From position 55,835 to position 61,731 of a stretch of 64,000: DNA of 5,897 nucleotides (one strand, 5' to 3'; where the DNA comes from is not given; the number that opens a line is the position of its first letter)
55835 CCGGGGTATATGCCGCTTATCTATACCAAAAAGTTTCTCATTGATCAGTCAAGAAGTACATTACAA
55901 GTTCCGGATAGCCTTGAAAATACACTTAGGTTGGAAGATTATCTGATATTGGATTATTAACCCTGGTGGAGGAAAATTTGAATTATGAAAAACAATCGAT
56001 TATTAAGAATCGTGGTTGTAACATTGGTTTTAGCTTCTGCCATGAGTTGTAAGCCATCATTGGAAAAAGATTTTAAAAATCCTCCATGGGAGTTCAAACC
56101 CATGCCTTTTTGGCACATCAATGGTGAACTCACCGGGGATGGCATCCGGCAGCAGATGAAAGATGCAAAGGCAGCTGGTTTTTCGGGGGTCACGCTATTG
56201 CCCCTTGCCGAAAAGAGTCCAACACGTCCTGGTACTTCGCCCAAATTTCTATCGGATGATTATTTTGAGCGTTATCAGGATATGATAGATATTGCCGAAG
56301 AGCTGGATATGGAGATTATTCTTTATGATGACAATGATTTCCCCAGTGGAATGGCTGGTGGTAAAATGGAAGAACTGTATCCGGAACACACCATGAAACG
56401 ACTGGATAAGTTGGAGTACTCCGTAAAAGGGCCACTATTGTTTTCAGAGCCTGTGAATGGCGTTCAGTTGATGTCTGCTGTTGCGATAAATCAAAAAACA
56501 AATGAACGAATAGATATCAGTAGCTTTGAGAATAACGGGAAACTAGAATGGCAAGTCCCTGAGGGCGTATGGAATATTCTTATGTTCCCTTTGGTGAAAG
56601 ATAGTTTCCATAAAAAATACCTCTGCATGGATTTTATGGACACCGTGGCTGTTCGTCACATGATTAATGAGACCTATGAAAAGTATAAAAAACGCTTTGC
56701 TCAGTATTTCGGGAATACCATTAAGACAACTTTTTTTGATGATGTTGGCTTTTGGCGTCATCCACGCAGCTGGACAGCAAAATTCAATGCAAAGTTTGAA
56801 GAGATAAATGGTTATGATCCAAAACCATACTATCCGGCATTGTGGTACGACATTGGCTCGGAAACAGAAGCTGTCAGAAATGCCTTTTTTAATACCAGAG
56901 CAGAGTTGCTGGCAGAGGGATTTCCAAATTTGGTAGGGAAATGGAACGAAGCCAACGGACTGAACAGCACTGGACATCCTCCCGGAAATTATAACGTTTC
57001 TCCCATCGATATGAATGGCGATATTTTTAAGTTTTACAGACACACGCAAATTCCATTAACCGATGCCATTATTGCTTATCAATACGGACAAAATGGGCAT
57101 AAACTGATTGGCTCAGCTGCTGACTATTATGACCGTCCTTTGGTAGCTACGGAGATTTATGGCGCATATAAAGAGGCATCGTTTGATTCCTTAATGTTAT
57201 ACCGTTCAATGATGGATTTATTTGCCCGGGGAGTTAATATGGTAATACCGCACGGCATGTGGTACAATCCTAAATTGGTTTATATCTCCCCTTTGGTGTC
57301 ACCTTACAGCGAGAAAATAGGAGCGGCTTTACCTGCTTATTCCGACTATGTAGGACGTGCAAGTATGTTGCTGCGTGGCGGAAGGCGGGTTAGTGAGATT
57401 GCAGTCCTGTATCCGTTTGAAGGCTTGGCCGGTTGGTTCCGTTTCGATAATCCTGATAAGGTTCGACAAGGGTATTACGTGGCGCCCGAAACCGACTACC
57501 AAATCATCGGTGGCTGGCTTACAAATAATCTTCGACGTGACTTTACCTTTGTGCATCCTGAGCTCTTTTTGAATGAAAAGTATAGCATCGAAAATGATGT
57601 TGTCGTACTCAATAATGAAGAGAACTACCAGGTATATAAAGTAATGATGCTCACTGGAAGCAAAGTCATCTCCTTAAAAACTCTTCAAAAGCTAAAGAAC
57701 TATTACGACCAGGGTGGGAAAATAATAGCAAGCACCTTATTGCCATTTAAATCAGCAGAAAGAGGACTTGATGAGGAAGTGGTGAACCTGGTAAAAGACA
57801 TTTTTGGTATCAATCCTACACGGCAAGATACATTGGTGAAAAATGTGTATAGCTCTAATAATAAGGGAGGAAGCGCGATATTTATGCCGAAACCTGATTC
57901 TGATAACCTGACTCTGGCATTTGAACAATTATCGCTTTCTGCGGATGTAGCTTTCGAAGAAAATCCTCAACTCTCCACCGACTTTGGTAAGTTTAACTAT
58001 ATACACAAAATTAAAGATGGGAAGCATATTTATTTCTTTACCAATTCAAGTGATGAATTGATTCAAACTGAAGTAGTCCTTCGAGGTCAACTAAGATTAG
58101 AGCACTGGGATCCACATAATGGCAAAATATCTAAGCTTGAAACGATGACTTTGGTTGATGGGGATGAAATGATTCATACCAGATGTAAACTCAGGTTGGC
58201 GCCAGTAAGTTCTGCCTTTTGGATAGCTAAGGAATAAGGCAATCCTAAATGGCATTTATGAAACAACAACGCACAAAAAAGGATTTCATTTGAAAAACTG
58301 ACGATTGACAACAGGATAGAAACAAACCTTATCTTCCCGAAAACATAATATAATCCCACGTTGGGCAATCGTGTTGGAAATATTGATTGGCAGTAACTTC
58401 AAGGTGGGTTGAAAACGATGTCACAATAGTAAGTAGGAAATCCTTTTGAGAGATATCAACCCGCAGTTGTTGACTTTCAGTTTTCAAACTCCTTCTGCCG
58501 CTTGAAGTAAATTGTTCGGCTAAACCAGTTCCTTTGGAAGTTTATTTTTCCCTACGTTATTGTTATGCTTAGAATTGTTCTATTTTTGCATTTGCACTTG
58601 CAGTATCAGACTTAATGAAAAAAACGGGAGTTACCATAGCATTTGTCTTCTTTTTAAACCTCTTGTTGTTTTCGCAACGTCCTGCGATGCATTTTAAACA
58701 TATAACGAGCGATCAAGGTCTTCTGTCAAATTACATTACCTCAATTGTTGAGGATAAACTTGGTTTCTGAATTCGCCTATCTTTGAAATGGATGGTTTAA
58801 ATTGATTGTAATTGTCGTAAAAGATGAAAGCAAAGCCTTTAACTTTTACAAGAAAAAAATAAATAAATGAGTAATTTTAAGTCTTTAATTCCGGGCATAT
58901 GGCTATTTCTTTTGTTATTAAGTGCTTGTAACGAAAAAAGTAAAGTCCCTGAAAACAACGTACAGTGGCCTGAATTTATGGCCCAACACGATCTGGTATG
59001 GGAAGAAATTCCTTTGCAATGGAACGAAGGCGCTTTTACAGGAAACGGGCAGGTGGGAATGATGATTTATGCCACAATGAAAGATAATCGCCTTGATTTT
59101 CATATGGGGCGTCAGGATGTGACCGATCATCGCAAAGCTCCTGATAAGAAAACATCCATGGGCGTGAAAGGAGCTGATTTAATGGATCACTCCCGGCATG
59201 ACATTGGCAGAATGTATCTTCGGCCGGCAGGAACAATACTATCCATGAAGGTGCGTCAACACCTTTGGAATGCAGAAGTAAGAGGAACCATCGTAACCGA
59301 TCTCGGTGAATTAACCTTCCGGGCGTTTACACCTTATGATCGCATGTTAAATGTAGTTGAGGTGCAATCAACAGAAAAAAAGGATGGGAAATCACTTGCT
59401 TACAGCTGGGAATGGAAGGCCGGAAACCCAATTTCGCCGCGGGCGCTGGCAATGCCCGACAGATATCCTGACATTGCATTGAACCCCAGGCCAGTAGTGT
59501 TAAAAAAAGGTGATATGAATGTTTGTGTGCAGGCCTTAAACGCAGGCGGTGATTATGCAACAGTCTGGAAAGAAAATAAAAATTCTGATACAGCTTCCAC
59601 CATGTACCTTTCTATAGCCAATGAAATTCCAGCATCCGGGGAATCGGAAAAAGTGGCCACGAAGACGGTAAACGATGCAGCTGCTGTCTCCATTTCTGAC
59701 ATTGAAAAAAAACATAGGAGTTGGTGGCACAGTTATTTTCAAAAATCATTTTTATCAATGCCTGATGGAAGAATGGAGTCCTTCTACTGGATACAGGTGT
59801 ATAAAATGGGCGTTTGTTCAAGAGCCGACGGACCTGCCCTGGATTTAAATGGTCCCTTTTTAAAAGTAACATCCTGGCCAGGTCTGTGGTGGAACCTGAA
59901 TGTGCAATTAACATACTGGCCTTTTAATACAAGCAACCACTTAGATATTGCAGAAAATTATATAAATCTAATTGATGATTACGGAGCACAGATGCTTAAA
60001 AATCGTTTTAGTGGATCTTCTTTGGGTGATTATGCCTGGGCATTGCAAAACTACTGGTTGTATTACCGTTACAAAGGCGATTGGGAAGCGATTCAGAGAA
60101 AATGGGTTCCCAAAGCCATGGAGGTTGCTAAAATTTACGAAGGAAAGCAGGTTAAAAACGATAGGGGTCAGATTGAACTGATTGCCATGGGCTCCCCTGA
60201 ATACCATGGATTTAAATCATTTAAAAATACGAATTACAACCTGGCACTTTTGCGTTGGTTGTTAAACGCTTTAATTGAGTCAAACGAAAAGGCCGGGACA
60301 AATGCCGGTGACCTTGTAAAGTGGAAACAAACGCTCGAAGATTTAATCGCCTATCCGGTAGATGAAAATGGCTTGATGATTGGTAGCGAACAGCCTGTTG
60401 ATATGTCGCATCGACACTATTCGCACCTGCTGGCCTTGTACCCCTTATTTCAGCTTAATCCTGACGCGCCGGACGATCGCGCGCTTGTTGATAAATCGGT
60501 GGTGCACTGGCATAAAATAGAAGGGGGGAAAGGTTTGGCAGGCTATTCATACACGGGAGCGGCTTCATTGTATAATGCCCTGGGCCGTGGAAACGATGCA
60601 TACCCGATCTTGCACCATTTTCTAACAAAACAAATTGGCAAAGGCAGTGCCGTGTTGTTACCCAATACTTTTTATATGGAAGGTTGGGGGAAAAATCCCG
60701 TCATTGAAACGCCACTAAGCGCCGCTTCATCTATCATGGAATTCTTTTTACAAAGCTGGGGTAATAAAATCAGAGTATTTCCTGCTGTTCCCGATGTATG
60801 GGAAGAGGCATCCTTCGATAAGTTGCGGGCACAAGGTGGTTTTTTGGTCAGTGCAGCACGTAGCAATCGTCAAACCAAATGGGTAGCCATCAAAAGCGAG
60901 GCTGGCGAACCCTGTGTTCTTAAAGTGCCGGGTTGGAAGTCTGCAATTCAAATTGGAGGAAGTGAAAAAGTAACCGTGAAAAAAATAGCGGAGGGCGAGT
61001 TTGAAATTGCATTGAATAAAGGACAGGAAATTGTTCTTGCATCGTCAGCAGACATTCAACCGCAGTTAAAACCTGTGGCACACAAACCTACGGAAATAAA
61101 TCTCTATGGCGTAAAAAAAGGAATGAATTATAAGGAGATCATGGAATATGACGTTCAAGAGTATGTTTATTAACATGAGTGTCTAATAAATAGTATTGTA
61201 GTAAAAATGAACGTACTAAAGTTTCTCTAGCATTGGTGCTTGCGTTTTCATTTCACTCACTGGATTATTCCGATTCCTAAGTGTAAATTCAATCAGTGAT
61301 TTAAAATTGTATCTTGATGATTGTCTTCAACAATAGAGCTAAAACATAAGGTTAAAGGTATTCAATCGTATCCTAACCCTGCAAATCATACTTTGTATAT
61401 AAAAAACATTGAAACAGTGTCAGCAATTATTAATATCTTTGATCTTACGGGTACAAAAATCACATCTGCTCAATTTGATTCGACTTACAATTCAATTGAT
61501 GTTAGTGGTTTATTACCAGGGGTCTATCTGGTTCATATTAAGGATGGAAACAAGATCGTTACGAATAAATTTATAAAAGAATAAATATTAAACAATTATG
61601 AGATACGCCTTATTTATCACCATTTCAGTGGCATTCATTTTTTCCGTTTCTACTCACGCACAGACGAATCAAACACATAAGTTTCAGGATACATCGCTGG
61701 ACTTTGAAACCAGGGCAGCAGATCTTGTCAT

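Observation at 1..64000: Giant lyase-less, sulfatase- and rhamnosidase-rich PUL: candidate system for a sulfated rhamnose-rich acidic glycan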

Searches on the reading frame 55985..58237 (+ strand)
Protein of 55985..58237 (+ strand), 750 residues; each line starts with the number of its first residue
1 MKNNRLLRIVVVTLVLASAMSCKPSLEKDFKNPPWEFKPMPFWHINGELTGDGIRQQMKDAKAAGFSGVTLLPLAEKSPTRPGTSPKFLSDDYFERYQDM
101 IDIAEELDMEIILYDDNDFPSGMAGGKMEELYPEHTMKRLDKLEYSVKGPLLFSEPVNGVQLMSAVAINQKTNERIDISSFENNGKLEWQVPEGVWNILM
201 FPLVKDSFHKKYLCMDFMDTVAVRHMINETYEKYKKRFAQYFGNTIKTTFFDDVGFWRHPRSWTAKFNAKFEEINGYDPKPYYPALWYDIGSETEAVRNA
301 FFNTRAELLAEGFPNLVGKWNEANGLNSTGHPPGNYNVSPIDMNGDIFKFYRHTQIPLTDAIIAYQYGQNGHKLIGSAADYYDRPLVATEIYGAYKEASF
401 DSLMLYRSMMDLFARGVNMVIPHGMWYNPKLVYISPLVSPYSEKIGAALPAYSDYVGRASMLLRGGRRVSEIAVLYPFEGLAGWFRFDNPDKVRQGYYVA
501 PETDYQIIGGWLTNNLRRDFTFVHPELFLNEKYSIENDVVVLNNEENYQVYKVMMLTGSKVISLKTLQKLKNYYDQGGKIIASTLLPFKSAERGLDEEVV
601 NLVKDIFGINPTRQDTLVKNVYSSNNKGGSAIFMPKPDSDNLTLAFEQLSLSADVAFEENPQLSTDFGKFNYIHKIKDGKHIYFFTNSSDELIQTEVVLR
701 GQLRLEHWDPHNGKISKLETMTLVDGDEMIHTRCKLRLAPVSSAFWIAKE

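Call 5: search_protein_families(library=pfam, proteins=[window:55985-58234:+])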
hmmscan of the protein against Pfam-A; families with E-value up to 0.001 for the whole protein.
window:55985-58234:+ (750 aa): 1 family
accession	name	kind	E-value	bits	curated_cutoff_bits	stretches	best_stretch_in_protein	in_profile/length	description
PF17132.9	Glyco_hydro_106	-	2.4e-37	129.3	29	3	170-476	215-542/743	alpha-L-rhamnosidase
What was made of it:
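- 55985..58237 (+): Divergent GH106-like protein. PF17132 E 2e-37 (call 5).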

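Call 11: search_protein_families(library=ncbifam, proteins=[window:55985-58234:+], max_evalue=0.01)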
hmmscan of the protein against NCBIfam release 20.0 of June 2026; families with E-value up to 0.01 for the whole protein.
window:55985-58234:+ (750 aa): 1 family
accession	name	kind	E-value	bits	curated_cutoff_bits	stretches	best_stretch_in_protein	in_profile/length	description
NF049897.1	AlphaRhamBT4145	equivalog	7.9e-18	63.8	1300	1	36-722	11-694/897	alpha-L-rhamnosidase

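Call 35: find_encoding_contigs(protein=window:55985-58237:+, flank=10000, max_places=4)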
Protein window:55985-58237:+ (750 aa): 1 contig read that carries it; 1 place shown.
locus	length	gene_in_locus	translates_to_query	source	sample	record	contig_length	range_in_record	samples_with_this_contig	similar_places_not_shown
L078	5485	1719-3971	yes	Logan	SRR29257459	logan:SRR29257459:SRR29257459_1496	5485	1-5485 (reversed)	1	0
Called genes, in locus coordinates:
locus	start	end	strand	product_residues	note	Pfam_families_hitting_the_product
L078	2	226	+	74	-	?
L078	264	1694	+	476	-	PF00884:Sulfatase, PF16347:SGSH_C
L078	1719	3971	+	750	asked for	PF17132:Glyco_hydro_106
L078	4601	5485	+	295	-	?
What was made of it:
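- Tried and rejected: The GH106c contig is only 5.5 kb (call 35).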

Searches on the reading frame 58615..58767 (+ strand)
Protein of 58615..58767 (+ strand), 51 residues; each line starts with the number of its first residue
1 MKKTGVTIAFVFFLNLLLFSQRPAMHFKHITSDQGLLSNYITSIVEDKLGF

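Call 73: search_protein_families(library=pfam, proteins=[window:58615-58767:+], max_evalue=1)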
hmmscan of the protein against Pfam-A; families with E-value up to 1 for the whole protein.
seq(51 aa): 1 family
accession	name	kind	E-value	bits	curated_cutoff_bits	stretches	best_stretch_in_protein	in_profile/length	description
PF07494.17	Reg_prop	-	0.2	12.4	20.4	1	35-50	1-16/24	Two component regulator propeller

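Call 74: search_protein_families(library=ncbifam, proteins=[window:58615-58767:+], max_evalue=1)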
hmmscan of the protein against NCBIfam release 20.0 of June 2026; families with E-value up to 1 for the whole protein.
seq(51 aa): 0 families

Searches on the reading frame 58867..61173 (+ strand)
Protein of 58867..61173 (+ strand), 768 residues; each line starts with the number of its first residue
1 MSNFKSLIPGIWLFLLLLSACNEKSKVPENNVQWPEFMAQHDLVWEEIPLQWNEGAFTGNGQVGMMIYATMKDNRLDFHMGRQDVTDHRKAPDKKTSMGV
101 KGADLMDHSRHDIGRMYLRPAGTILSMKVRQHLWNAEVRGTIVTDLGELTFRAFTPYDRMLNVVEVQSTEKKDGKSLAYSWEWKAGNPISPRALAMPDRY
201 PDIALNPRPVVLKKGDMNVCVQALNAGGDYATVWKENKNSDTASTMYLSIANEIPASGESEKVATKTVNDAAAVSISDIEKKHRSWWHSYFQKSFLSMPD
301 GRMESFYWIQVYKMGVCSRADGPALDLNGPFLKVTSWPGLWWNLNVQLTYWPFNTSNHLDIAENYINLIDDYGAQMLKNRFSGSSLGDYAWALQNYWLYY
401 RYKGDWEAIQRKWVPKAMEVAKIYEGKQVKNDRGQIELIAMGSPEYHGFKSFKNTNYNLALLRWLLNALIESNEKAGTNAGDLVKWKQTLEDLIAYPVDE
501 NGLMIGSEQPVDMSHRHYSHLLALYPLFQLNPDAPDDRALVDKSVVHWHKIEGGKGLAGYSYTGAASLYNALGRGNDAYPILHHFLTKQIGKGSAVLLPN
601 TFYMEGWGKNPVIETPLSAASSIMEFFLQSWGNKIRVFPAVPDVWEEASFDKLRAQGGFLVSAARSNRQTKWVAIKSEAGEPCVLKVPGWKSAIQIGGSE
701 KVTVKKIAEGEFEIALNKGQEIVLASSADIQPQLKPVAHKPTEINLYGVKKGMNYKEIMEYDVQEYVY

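Call 5: search_protein_families(library=pfam, proteins=[window:58867-61170:+])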
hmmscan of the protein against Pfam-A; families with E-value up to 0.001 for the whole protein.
window:58867-61170:+ (768 aa): 2 families
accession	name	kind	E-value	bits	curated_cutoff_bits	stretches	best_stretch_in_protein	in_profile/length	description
PF22124.2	Glyco_hydro_95_cat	-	7.2e-20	71.7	27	1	388-601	167-385/408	Glycosyl hydrolase family 95 catalytic domain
PF21307.2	Glyco_hydro_95_C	-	3.1e-13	50.5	27.6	1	629-722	1-92/94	Glycoside hydrolase family 95, C-terminal domain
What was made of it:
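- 58867..61173 (+): GH95-like glycosidase; probably a neighbouring unit, not linked to ulvan loci elsewhere. PF22124 and PF21307 (call 5).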

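Call 11: search_protein_families(library=ncbifam, proteins=[window:58867-61170:+], max_evalue=0.01)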
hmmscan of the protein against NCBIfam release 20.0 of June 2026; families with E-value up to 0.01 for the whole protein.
window:58867-61170:+ (768 aa): 0 families

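Call 14: find_encoding_contigs(protein=window:58867-61173:+, flank=10000, max_places=4)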
Protein window:58867-61173:+ (768 aa): no gene with exactly this product is on record in the collection.

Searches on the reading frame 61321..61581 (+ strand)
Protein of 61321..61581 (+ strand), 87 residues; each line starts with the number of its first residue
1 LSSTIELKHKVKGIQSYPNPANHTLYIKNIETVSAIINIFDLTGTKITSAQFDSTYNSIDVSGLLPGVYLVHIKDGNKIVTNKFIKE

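Call 73: search_protein_families(library=pfam, proteins=[window:61321-61581:+], max_evalue=1)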
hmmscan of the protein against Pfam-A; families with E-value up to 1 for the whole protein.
seq(87 aa): 3 families
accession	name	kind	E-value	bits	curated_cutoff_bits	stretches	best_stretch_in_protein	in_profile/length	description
PF18962.6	Por_Secre_tail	-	3.1e-15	56.6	27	1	17-85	2-74/75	Secretion system C-terminal sorting domain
PF11589.14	DUF3244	-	0.0034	17.8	25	1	11-84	14-94/96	Domain of unknown function (DUF3244)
PF16967.11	TcfC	-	0.037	14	29.4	1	47-74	24-51/68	E-set like domain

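Call 74: search_protein_families(library=ncbifam, proteins=[window:61321-61581:+], max_evalue=1)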
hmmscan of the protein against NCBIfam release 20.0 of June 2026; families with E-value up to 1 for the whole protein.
seq(87 aa): 5 families
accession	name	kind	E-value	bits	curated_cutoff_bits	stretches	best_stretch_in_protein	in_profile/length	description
TIGR04183.1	Por_Secre_tail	domain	2.1e-15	56.4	23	1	17-87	2-72/72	T9SS type A sorting domain-containing protein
NF038113.1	T9SSA_dep_M36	equivalog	2.2e-12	46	885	1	12-86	791-868/869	T9SS-dependent M36 family metallopeptidase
NF050177.1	TapA_OM_Porphy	equivalog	2.8e-05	23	500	1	7-87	464-544/544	TapA/TapC family T9SS-dependent outer membrane protein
NF033708.1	T9SS_Cterm_ChiA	domain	0.00052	19.8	40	1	37-83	4-51/55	T9SS sorting signal type C domain-containing protein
NF052644.1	T9SS_DNase_Rie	equivalog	0.00064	19.1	260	1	33-87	198-251/251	T9SS-dependent surface endonuclease, AS87_RS02955 family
